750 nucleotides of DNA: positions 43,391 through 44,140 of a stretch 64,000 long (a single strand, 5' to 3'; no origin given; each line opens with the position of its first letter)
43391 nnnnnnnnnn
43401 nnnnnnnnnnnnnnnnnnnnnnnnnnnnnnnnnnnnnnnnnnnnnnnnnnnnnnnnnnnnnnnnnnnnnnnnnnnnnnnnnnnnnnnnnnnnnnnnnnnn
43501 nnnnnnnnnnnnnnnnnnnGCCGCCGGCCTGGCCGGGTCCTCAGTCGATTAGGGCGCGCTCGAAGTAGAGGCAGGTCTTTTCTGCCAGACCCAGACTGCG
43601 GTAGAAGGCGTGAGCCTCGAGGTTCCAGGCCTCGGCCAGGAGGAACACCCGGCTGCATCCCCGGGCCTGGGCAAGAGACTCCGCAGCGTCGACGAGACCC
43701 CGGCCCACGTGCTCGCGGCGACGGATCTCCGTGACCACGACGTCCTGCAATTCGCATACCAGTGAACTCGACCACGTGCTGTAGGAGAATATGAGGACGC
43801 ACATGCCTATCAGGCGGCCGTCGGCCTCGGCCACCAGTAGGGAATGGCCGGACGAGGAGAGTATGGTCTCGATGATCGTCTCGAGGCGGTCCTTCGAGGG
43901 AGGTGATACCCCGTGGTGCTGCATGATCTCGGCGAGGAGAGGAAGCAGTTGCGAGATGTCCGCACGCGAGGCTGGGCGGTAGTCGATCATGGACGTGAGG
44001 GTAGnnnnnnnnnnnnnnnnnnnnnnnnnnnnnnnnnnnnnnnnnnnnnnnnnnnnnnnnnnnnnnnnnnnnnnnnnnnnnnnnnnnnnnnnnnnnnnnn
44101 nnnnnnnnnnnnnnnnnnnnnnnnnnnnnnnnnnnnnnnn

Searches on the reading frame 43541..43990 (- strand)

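Call 19: search_protein_families(library=pfam, proteins=[window:43541-43990:-], max_evalue=0.001)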
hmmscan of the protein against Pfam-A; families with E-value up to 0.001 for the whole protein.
window:43541-43990:- (149 aa): 3 families
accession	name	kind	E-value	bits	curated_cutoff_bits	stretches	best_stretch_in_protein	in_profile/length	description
PF00583.31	Acetyltransf_1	-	1.1e-15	58.4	20.7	1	40-134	24-115/116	Acetyltransferase (GNAT) family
PF13508.13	Acetyltransf_7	-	4.5e-11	43.4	27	1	49-134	3-81/84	Acetyltransferase (GNAT) domain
PF13673.13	Acetyltransf_10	-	0.00061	20.2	23.6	1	43-134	26-106/128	Acetyltransferase (GNAT) domain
